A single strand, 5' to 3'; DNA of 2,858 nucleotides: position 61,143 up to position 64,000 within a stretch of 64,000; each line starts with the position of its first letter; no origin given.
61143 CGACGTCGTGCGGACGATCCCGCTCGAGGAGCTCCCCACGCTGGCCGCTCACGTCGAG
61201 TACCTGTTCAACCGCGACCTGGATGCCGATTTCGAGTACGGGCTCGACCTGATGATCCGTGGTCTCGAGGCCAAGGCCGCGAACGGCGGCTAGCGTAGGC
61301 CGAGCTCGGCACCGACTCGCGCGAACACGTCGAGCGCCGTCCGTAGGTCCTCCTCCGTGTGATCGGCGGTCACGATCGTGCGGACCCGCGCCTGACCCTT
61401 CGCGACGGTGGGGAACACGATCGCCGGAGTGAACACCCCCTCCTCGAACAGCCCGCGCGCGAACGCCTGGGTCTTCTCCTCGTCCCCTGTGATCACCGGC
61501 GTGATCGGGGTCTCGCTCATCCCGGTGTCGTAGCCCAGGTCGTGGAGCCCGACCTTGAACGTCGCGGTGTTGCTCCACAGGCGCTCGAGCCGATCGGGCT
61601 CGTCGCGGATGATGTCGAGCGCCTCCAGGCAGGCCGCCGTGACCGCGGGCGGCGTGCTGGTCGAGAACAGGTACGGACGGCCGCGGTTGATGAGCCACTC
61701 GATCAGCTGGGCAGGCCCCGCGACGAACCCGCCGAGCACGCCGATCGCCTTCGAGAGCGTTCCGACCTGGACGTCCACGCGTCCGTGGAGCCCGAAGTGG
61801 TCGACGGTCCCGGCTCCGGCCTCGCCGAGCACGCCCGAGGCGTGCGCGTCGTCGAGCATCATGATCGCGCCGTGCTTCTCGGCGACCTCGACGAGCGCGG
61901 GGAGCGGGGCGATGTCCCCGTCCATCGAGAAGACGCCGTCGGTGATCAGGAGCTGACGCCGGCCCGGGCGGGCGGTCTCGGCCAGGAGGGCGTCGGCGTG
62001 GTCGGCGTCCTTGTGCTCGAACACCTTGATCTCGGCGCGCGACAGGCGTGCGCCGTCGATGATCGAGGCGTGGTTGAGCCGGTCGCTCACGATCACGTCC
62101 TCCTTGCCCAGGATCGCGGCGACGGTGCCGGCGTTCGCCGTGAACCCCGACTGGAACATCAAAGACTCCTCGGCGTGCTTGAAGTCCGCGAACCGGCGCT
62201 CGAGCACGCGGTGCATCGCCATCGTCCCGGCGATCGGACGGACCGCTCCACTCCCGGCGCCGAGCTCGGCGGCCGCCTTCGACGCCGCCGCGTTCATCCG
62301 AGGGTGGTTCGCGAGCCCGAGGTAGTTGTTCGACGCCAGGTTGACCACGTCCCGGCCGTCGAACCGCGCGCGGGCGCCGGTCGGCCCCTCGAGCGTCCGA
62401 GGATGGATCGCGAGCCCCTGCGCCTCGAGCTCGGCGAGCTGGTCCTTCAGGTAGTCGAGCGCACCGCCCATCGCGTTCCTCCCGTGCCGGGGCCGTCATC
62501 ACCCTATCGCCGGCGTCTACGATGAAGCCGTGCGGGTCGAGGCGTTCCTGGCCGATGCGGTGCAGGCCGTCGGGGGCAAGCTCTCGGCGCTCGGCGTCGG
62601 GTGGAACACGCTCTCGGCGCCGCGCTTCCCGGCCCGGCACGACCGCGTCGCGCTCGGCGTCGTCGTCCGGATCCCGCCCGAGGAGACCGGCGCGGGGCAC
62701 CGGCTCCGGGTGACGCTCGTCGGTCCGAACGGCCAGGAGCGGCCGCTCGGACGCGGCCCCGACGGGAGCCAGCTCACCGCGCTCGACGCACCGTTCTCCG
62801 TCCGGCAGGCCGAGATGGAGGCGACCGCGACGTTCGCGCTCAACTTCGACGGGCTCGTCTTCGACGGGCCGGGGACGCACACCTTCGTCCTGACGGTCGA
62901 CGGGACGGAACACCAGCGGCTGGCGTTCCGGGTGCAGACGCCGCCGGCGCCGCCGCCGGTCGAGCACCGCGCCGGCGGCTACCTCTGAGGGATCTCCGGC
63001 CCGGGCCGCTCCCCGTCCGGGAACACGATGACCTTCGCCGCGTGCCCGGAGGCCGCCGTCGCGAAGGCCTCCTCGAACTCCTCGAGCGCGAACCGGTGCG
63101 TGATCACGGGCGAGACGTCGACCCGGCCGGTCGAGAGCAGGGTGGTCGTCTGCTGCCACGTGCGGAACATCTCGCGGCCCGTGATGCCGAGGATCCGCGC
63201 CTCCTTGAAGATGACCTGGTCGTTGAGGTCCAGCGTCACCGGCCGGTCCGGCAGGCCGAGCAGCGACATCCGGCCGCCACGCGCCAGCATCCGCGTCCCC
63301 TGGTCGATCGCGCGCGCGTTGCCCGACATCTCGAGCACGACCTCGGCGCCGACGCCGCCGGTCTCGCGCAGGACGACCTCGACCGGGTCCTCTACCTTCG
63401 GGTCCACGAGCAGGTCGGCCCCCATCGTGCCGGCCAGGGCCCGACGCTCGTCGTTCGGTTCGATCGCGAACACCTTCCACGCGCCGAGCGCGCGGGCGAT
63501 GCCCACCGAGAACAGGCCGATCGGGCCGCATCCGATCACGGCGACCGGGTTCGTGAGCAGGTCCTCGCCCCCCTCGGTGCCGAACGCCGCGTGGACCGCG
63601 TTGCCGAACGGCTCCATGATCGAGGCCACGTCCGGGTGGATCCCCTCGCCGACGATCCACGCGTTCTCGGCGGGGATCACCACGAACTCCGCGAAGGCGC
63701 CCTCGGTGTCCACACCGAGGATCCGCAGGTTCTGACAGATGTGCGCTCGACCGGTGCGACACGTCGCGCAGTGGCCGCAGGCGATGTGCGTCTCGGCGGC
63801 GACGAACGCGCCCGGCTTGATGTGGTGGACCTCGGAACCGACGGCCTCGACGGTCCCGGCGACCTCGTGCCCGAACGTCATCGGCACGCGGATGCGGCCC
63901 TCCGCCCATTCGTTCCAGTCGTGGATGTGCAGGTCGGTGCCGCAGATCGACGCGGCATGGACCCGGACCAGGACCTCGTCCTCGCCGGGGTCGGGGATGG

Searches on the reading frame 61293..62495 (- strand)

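Call 28: search_protein_families(library=pfam, proteins=[window:61293-62495:-], max_evalue=0.0001)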
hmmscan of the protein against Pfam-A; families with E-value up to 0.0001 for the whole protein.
window:61293-62495:- (401 aa): 3 families
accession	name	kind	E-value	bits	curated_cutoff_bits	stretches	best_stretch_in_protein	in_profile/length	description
PF00155.27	Aminotran_1_2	-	4.3e-59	200.9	19.7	1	49-390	2-360/361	Aminotransferase class I and II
PF00266.25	Aminotran_5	-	1.1e-05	25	21.5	1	96-219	46-179/371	Aminotransferase class-V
PF01053.26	Cys_Met_Meta_PP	-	1.6e-05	24.1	27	1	94-224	53-182/381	Cys/Met metabolism PLP-dependent enzyme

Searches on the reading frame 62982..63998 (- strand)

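Call 28: search_protein_families(library=pfam, proteins=[window:62982-63998:-], max_evalue=0.0001)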
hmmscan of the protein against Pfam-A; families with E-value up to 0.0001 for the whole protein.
window:62982-63998:- (339 aa): 4 families
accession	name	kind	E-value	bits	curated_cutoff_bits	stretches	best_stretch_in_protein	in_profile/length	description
PF08240.17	ADH_N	-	4.5e-29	101.2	23.5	1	5-114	1-100/104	Alcohol dehydrogenase GroES-like domain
PF00107.32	ADH_zinc_N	-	3.6e-28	98.5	31.8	1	159-288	1-127/129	Zinc-binding dehydrogenase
PF16912.11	Glu_dehyd_C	-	6.7e-10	39.2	34.9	1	150-315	32-201/211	Glucose dehydrogenase C-terminus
PF13602.12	ADH_zinc_N_2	-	1.7e-09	39.1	27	1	192-321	1-129/134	Zinc-binding dehydrogenase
